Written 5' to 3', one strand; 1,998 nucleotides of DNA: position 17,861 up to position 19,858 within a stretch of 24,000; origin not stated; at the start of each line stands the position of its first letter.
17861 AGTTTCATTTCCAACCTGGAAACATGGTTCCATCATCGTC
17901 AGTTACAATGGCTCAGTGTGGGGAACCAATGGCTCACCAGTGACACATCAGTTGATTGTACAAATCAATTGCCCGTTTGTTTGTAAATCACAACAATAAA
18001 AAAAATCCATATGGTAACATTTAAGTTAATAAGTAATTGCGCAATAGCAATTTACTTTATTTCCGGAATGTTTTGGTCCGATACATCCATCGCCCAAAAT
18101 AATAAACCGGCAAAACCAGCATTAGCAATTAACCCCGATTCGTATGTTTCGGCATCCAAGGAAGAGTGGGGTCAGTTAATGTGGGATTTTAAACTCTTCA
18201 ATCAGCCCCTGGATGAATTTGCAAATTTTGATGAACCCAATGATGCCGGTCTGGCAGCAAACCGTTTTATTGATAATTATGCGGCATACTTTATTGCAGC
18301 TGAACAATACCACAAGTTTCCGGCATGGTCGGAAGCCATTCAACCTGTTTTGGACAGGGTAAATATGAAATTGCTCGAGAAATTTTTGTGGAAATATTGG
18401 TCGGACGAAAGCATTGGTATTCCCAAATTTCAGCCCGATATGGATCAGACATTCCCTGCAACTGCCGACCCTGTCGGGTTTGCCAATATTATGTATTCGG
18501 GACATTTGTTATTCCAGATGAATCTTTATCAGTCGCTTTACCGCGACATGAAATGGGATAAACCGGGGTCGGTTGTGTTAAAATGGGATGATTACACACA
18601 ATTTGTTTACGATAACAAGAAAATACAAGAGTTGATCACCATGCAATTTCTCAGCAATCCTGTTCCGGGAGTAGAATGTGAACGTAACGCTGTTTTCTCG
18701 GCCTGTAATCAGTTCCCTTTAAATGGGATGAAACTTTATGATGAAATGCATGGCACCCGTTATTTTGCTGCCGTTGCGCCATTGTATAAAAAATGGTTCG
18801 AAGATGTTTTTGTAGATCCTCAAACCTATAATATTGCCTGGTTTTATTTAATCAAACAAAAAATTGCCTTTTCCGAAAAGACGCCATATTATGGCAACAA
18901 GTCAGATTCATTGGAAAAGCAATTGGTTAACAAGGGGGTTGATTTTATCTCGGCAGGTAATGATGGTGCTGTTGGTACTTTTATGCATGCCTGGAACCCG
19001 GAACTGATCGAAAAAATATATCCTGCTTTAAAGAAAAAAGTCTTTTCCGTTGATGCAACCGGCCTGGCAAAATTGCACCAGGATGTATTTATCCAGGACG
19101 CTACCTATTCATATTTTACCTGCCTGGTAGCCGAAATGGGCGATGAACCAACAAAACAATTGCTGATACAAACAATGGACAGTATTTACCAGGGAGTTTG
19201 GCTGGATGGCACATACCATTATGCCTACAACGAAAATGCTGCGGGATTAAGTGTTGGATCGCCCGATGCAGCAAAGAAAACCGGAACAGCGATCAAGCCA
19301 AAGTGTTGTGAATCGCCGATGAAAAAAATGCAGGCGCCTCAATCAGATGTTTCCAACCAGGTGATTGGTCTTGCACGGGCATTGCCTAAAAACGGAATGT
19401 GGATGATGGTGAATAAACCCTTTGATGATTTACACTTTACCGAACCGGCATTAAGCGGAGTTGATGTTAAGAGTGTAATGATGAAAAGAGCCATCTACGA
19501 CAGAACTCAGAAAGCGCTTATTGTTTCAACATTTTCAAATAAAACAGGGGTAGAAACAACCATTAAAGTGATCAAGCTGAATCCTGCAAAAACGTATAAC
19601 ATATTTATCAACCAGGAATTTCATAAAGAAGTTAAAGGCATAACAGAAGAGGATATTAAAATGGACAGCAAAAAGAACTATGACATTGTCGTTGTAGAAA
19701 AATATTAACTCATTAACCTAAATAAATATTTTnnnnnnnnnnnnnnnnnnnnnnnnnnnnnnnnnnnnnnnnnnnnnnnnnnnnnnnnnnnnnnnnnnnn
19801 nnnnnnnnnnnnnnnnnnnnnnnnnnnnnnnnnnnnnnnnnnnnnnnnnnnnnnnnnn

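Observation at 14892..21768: Seven-gene envelope operon combining three isoprenoid-hydratase-like families with two hydrophobic-compound OM barrels: candidate undescribed terpenoid/isoprenoid hydration-uptake system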

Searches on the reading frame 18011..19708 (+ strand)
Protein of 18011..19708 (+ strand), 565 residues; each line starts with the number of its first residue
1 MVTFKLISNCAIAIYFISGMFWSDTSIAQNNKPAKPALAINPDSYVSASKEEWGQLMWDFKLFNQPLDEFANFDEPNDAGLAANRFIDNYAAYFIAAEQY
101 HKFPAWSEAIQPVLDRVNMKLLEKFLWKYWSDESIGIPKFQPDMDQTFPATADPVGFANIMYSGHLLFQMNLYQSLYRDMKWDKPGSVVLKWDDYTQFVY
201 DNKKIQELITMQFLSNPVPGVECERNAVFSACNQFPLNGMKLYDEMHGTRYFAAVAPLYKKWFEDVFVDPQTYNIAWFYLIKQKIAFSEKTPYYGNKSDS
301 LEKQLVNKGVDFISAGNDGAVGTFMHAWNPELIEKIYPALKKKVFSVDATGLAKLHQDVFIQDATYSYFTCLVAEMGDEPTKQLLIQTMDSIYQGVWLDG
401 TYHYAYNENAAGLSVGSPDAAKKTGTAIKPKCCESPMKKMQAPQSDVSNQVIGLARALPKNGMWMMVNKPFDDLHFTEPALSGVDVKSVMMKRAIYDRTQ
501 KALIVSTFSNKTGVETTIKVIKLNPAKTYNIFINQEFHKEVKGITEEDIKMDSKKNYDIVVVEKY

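Call 5: search_protein_families(library=pfam, proteins=[window:18011-19708:+], max_evalue=0.1)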
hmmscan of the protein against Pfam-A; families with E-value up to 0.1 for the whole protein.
window:18011-19708:+ (565 aa): 2 families
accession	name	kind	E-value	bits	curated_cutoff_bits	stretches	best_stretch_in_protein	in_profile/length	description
PF18566.7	Ldi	-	2.3e-61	208.5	26.1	1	89-409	5-317/318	Linalool dehydratase/isomerase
PF24942.1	Fn3_Dep-1_1st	-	0.0073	16.8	26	1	505-553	47-95/96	Dep-1 first Fn3-like domain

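Call 6: search_protein_families(library=ncbifam, proteins=[window:18011-19708:+], max_evalue=0.1)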
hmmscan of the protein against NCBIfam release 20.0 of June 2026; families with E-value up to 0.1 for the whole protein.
window:18011-19708:+ (565 aa): 1 family
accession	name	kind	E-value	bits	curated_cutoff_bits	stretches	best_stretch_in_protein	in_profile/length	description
NF047327.1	OMP_BB0027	subfamily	0.073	12.5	300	0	132-176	38-82/211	BB0027 family outer member beta-barrel protein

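Call 8: search_solved_structures(query=window:18011-19708:+, max_evalue=1, show_alignments=1)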
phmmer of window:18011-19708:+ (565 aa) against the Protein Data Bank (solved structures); distinct sequences matched with E-value up to 1: 9.
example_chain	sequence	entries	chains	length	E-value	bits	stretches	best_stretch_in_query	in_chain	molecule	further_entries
7ad2_A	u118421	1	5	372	7.2e-08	34.7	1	152-272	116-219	Linalool dehydratase/isomerase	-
5hlr_A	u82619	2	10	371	7.7e-08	34.6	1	152-272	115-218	Linalool dehydratase/isomerase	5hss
5g1u_A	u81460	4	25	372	7.8e-08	34.6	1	152-272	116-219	LINALOOL DEHYDRATASE/ISOMERASE | LINALOOL DEHYDRATASE ISOMERASE | Linalool dehydratase-isomerase protein LDI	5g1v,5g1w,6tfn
5i3t_A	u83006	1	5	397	1e-07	34.2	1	152-272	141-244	Linalool dehydratase/isomerase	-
6thm_A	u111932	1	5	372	5e-07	31.9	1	152-272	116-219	Linalool dehydratase-isomerase protein LDI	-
6tft_A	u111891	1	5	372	1.4e-06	30.5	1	152-272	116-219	Linalool dehydratase-isomerase protein LDI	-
6tfr_A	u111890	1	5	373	1.4e-06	30.5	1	152-272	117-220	Linalool dehydratase-isomerase protein LDI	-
6t9h_A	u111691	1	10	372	1.9e-06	30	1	152-272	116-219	Linalool dehydratase-isomerase protein LDI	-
4rsq_A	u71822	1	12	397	0.52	12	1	90-161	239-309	Serpin 2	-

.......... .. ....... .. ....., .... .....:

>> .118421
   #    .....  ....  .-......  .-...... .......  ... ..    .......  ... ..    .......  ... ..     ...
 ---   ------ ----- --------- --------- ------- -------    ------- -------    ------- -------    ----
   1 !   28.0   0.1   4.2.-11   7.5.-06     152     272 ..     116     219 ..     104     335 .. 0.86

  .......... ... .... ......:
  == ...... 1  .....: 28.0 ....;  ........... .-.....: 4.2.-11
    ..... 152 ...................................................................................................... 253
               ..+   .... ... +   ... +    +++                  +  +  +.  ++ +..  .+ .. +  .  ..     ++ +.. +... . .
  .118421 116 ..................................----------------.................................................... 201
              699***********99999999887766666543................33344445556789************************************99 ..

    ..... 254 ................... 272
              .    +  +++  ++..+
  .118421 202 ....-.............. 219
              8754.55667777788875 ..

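Call 11: find_homologous_proteins(query=window:18011-19708:+, max_evalue=0.00001)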
Query window:18011-19708:+ (565 aa): 117 proteins with E <= 0.00001 among 6027 candidates.
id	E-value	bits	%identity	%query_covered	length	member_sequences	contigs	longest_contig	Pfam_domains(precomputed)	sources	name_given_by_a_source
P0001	0.0e+0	1151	89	98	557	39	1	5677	PF18566.8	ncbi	-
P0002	1.0e-284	964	75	93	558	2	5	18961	PF18566.8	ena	-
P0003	5.4e-238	809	64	93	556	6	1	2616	PF18566.8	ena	-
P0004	1.0e-224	766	60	94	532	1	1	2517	PF18566.8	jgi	-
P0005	3.8e-186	638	55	88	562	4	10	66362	PF18566.8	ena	-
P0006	3.7e-178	612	49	97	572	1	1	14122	PF18566.8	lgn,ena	-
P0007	2.0e-175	603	49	95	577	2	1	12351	PF18566.8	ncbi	-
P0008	2.7e-175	602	49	95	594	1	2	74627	PF18566.8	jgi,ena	-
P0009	1.2e-174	600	49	93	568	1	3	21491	PF18566.8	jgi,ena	-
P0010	5.2e-174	598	49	93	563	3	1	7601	PF18566.8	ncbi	-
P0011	3.2e-173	596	49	93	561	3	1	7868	PF18566.8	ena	-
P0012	3.2e-173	595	48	95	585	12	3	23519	PF18566.8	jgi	-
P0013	3.7e-173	595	48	95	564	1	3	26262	PF18566.8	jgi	-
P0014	4.9e-173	595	48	95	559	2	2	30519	PF18566.8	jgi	-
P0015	7.9e-173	594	51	91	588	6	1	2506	PF18566.8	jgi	jgi:hypothetical protein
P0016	1.1e-172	594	48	93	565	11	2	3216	PF18566.8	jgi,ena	-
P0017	3.1e-172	592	48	93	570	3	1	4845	PF18566.8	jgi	jgi:hypothetical protein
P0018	3.8e-172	592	44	98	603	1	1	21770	PF18566.8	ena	-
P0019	6.0e-172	591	48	93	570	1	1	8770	PF18566.8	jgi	jgi:hypothetical protein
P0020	4.8e-171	588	48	93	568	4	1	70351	PF18566.8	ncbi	-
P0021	8.9e-171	587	48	96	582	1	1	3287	PF18566.8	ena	-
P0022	1.0e-170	587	48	93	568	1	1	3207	PF18566.8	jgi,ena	-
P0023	1.8e-170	586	48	93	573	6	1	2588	PF18566.8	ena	-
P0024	2.2e-170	586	47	95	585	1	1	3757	PF18566.8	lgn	-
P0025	2.7e-170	586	46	98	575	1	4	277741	PF18566.8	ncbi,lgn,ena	-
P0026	9.6e-170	584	48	94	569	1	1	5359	PF18566.8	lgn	-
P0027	1.0e-169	584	48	94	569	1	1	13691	PF18566.8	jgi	jgi:hypothetical protein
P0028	2.8e-169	582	47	93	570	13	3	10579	PF18566.8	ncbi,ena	-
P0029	3.0e-169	582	48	93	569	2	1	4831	PF18566.8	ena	-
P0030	7.1e-169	581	47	93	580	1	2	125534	PF18566.8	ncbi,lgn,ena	-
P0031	1.3e-168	580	45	99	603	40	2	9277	PF18566.8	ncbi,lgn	-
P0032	2.7e-168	579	47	91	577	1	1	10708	PF18566.8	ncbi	ncbi:MAG: hypothetical protein WCI71_01575, partial [Bacteroidota bacterium]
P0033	3.6e-166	572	45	93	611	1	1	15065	PF18566.8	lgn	-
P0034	3.6e-166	572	47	93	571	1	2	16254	PF18566.8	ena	-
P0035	1.5e-165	570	44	95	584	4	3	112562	PF18566.8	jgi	jgi:hypothetical protein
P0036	5.2e-165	568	45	93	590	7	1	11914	PF18566.8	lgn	-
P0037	3.1e-164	566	45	93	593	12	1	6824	PF18566.8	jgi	-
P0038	4.4e-164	565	46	93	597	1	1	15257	PF18566.8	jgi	jgi:hypothetical protein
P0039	1.6e-162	560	46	93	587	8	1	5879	PF18566.8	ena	-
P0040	2.5e-162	560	45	98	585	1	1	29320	PF18566.8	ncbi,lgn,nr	ncbi:MAG: hypothetical protein PHF97_09260 [Bacteroidales bacterium]|nr:hypothetical protein [Bacter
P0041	4.6e-162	559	46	93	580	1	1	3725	PF18566.8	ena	-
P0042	5.3e-162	558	46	92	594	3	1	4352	PF18566.8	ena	-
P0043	2.4e-161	556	46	93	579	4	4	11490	PF18566.8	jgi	-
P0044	8.2e-161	555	47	93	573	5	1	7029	PF18566.8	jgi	-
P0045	2.3e-160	553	44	92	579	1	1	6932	PF18566.8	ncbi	-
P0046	3.2e-160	553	44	95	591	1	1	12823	PF18566.8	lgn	-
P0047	1.2e-159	551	43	98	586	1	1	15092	PF18566.8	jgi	jgi:hypothetical protein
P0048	2.0e-159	550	45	97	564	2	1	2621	PF18566.8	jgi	jgi:hypothetical protein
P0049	3.2e-159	549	46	94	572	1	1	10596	PF18566.8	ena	-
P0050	1.2e-158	547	45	96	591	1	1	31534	PF18566.8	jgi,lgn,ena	-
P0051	3.3e-158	546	44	97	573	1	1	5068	PF18566.8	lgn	-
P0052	3.6e-157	543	45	93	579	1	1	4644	PF18566.8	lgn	-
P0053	4.1e-157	542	44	93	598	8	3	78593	PF18566.8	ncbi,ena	-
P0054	5.8e-157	542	46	93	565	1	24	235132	PF18566.8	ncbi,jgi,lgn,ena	-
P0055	8.7e-157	541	47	89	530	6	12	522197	PF18566.8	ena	-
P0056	9.9e-157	541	44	93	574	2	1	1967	PF18566.8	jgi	jgi:hypothetical protein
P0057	1.1e-156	541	43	97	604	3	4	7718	PF18566.8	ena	-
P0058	4.7e-156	539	45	93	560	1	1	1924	PF18566.8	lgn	-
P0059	6.0e-156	538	43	98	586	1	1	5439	PF18566.8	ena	-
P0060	2.9e-155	536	45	92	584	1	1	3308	PF18566.8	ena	-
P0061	3.7e-155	536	43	93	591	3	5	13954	PF18566.8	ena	-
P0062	5.9e-155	535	44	93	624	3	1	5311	PF18566.8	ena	-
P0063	8.6e-155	535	45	93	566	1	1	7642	PF18566.8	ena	-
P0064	9.0e-155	535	42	99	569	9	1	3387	PF18566.8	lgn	-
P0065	1.2e-154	534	44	92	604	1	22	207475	PF18566.8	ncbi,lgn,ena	-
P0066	1.2e-154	534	44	93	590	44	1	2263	PF18566.8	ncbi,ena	-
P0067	3.5e-154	533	44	93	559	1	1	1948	PF18566.8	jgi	jgi:hypothetical protein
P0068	2.4e-153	530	43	98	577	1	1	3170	PF18566.8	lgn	-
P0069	7.8e-153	528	45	93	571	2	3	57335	PF18566.8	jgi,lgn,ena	-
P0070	8.5e-153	528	45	93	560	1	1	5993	PF18566.8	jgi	jgi:hypothetical protein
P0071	1.6e-152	527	43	100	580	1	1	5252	PF18566.8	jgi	jgi:hypothetical protein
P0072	4.7e-152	526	44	93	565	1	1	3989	PF18566.8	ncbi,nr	ncbi:MAG: hypothetical protein PHV59_09830 [Victivallales bacterium]|nr:hypothetical protein [Victiv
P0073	6.7e-152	525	44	92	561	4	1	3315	PF18566.8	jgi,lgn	jgi:hypothetical protein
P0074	1.4e-150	521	44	93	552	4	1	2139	PF18566.8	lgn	-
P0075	4.8e-150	519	44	93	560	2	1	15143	PF18566.8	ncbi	-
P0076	1.7e-149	517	43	94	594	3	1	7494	PF18566.8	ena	-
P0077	2.1e-148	514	41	99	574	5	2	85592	PF18566.8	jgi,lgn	jgi:hypothetical protein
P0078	4.6e-148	512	45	93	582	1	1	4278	PF18566.8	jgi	jgi:hypothetical protein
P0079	1.3e-147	511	44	93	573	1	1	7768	PF18566.8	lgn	-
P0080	1.9e-147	510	44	93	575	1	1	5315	PF18566.8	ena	-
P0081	2.5e-147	510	44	93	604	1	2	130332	PF18566.8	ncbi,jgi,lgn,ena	ncbi:MAG: hypothetical protein WCV63_05345 [Negativicutes bacterium]|jgi:hypothetical protein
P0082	2.9e-147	510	43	96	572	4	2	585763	PF18566.8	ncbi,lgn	-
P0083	1.0e-146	508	41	100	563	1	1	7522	PF18566.8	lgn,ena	-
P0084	1.9e-146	507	44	93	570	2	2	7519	PF18566.8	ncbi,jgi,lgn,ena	ncbi:MAG: hypothetical protein WC082_05595 [Victivallales bacterium]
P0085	9.1e-146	505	43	93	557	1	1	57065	PF18566.8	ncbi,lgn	-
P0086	1.3e-145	504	43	94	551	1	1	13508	PF18566.8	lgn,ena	-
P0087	3.6e-145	503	43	93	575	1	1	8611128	PF18566.8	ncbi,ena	-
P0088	1.1e-144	501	40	96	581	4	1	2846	PF18566.8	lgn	-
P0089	1.7e-144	501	44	93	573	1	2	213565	PF18566.8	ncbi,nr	ncbi:MAG: hypothetical protein AB7F40_09845 [Victivallaceae bacterium]|nr:hypothetical protein [Vict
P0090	7.3e-141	489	42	93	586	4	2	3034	PF18566.8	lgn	-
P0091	9.2e-140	485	42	93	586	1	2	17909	PF18566.8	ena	-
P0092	2.4e-138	480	41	97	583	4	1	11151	PF18566.8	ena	-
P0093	9.2e-138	478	50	75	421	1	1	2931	PF18566.8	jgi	jgi:hypothetical protein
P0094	4.7e-137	476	52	68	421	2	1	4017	PF18566.8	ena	-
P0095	9.5e-131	455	40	93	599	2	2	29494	PF18566.8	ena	-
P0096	3.8e-130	453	42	84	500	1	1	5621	PF18566.8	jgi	-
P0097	5.1e-123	430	41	90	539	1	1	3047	PF18566.8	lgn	-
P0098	8.4e-117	409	39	95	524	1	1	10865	PF18566.8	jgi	jgi:hypothetical protein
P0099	1.7e-116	408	40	93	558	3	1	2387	PF18566.8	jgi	jgi:hypothetical protein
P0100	7.3e-116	406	38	93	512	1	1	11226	PF18566.8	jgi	jgi:hypothetical protein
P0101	2.1e-115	405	35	99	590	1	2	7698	PF18566.8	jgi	jgi:hypothetical protein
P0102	6.2e-114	400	39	90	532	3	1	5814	PF18566.8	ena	-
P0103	2.6e-112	394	37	99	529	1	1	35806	PF18566.8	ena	-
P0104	2.0e-107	378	37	93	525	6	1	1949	PF18566.8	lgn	-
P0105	1.1e-106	376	36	95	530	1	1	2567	PF18566.8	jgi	jgi:hypothetical protein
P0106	4.7e-106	374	37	95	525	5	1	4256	PF18566.8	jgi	jgi:hypothetical protein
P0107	2.5e-104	368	36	94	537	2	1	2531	PF18566.8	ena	-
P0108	5.4e-104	367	36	96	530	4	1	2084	PF18566.8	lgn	-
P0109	1.9e-101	359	35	93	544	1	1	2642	PF18566.8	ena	-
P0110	2.3e-93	332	34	94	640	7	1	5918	PF18566.8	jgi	-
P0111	2.9e-93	332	34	99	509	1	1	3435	PF18566.8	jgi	jgi:hypothetical protein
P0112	2.3e-90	322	33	92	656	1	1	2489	PF18566.8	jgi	jgi:hypothetical protein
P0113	2.6e-86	309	33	94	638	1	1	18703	PF18566.8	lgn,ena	-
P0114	7.3e-41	159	28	91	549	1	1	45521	PF18566.8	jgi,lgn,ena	-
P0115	2.7e-29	120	26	90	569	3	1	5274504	PF18566.8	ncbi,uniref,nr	ncbi:hypothetical protein N7468_002083 [Penicillium chermesinum]|uniref:Linalool dehydratase/isomera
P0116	5.8e-29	119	25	82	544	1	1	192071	PF18566.8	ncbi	ncbi:hypothetical protein BJX65DRAFT_321072 [Aspergillus insuetus]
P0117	2.9e-23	100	25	76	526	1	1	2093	PF18566.8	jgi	jgi:hypothetical protein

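Call 12: find_related_loci(query=window:18011-19708:+, collection=genome_contigs, flank=10000)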
Query window:18011-19708:+ (565 aa) in genome_contigs; peptide patterns used: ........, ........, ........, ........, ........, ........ (x = any residue, [..] = any of these).
34 stretches matched a pattern; 16 encode a relative of the query (tblastn E <= 1e-3); 14 distinct loci.
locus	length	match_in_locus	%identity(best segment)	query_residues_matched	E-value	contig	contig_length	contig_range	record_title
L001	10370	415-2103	93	1-563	0e+0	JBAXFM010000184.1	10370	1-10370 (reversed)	MAG: Bacteroidota bacterium isolate ELA271 MAG271_184, whole genome shotgun sequence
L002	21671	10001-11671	88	3-564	0e+0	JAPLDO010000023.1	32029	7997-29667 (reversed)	MAG: Bacteroidetes bacterium isolate LacPavin_0920_WC90_MAG_43_10 LacPavin_0920_WC90_scaffold_576651, whole genome shotg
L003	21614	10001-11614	92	16-558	0e+0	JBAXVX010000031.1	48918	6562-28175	MAG: Bacteroidota bacterium isolate ELA698 MAG698_31, whole genome shotgun sequence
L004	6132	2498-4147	87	10-564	0e+0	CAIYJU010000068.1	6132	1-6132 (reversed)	MAG: uncultured Bacteroidales bacterium isolate Ja1_bin-2221 genome assembly, contig: bin-2221:068/210, whole genome sho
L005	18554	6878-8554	86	1-564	0e+0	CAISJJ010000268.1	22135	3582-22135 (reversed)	MAG: uncultured Bacteroidales bacterium isolate Ja1_bin-1976 genome assembly, contig: bin-1976:268/547, whole genome sho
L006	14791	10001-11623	88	13-558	0e+0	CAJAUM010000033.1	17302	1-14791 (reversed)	MAG: uncultured Bacteroidales bacterium isolate Loc090907-6m_bin-511 genome assembly, contig: bin-511:033/155, whole gen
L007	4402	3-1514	92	61-564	0e+0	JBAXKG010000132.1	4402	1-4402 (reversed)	MAG: Bacteroidota bacterium isolate ELA395 MAG395_132, whole genome shotgun sequence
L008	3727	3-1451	92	82-564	0e+0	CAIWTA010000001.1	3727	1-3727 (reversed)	MAG: uncultured Bacteroidales bacterium isolate KR5_bin-778 genome assembly, contig: bin-778:001/329, whole genome shotg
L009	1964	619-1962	82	39-486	0e+0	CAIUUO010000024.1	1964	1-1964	MAG: uncultured Bacteroidia bacterium isolate Umea3p4_bin-0228 genome assembly, contig: bin-0228:024/304, whole genome s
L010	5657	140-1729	64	37-563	0e+0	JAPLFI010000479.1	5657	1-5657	MAG: Ignavibacteriae bacterium isolate LacPavin_0419_WC90_MAG_39_12 LacPavin_0419_WC90_scaffold_52241, whole genome shot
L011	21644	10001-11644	87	12-564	0e+0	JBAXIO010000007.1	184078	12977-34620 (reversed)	MAG: Bacteroidota bacterium isolate ELA351 MAG351_7, whole genome shotgun sequence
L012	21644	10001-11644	87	12-564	0e+0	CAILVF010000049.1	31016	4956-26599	MAG: uncultured Bacteroidales bacterium isolate D14_bin-1408 genome assembly, contig: bin-1408:49/93, whole genome shotg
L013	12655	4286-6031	45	4-561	2e-173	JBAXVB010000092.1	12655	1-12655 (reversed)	MAG: Deltaproteobacteria bacterium isolate ELA676 MAG676_92, whole genome shotgun sequence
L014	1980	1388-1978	88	39-235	1e-127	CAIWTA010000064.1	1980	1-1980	MAG: uncultured Bacteroidales bacterium isolate KR5_bin-778 genome assembly, contig: bin-778:064/329, whole genome shotg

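Call 15: find_encoding_contigs(protein=P0087, flank=10000, max_places=2)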
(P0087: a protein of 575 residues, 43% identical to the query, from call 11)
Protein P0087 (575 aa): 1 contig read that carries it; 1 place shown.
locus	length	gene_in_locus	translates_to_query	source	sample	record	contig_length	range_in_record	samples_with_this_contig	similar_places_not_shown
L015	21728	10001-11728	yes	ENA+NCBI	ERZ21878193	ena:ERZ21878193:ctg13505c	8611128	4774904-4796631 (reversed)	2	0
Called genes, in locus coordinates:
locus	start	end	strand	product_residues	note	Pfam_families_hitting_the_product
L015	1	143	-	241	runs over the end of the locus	PF17131:TP_0789-like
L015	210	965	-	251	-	-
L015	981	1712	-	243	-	PF17131:TP_0789-like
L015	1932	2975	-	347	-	PF12146:Hydrolase_4 (weak), PF20257:SAM_HAT_C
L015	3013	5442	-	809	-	PF02861:Clp_N, PF05621:TniB (weak), PF00004:AAA, PF17871:AAA_lid_9, PF00004:AAA, PF07724:AAA_2, PF07728:AAA_5, PF10431:ClpB_D2-small, +7 more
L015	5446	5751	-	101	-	PF02617:ClpS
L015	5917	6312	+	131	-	-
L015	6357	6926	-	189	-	-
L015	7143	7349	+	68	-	PF01165:Ribosomal_S21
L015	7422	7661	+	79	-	-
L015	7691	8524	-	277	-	PF10672:Methyltrans_SAM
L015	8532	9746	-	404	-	PF01979:Amidohydro_1, PF07969:Amidohydro_3 (weak)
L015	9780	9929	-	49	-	-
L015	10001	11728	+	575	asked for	PF18566:Ldi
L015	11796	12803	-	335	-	PF03372:Exo_endo_phos, PF23226:Exo_endo_phos_PGAP2IP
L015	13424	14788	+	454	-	PF11638:DnaA_N, PF00308:Bac_DnaA, PF01637:ATPase_2 (faint), PF00004:AAA (weak), PF13401:AAA_22 (faint), PF08299:Bac_DnaA_C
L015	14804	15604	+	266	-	PF02811:PHP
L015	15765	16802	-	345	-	PF00356:LacI, PF00532:Peripla_BP_1, PF13377:Peripla_BP_3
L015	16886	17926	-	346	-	PF07584:BatA (weak), PF00092:VWA, PF13519:VWA_2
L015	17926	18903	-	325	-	-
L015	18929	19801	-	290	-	PF01882:DUF58, PF13519:VWA_2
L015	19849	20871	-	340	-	PF20030:bpMoxR, PF07726:AAA_3, PF07728:AAA_5, PF17863:AAA_lid_2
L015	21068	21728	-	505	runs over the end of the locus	PF00149:Metallophos, PF02872:5_nucleotid_C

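Call 16: find_encoding_contigs(protein=P0089, flank=10000, max_places=2)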
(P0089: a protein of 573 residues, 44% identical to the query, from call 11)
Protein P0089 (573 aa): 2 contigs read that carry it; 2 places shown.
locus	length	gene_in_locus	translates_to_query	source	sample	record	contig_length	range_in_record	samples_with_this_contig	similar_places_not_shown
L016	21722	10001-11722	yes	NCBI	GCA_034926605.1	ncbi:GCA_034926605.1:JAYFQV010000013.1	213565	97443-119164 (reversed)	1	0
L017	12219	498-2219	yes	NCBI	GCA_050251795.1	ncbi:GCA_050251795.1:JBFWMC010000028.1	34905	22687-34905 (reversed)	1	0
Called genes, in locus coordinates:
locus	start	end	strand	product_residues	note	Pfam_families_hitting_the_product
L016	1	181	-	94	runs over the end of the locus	-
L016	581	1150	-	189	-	PF10547:P22_AR_N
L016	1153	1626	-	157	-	PF10547:P22_AR_N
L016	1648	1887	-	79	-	-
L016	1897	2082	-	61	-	-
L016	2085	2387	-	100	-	-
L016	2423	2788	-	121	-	-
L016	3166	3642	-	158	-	-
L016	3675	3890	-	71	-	-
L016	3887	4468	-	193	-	PF10547:P22_AR_N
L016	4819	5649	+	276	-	PF20432:Xre-like-HTH (weak), PF01381:HTH_3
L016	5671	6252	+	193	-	-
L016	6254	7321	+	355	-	PF00589:Phage_integrase (weak)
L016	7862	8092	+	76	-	-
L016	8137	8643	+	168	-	PF12675:DUF3795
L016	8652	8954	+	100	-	-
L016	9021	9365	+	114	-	-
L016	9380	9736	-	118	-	PF12680:SnoaL_2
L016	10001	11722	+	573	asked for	PF18566:Ldi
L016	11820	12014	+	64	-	-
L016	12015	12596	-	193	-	PF00857:Isochorismatase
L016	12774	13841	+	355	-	PF00149:Metallophos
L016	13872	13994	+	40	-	-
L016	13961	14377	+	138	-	PF01243:PNPOx_N, PF16242:Pyrid_ox_like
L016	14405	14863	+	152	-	PF00583:Acetyltransf_1, PF13673:Acetyltransf_10, PF13508:Acetyltransf_7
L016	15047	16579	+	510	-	PF00005:ABC_tran, PF02463:SMC_N (faint), PF13476:AAA_23 (faint), PF13555:AAA_29 (faint), PF13304:AAA_21 (faint), PF00005:ABC_tran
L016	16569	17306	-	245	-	PF12800:Fer4_4 (faint), PF12797:Fer4_2 (faint), PF12838:Fer4_7 (faint), PF13183:Fer4_8 (faint), PF13534:Fer4_17 (faint), PF13237:Fer4_10 (weak), PF00037:Fer4 (weak), PF13187:Fer4_9 (weak), +3 more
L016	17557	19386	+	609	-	PF00425:Chorismate_bind, PF01063:Aminotran_4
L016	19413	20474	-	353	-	PF25919:BSH_CusB (weak), PF25917:BSH_RND, PF25973:BSH_CzcB (weak), PF25881:HH_YBHG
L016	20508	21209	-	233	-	PF00005:ABC_tran, PF13304:AAA_21 (faint)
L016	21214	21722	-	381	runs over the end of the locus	PF02687:FtsX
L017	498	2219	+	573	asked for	PF18566:Ldi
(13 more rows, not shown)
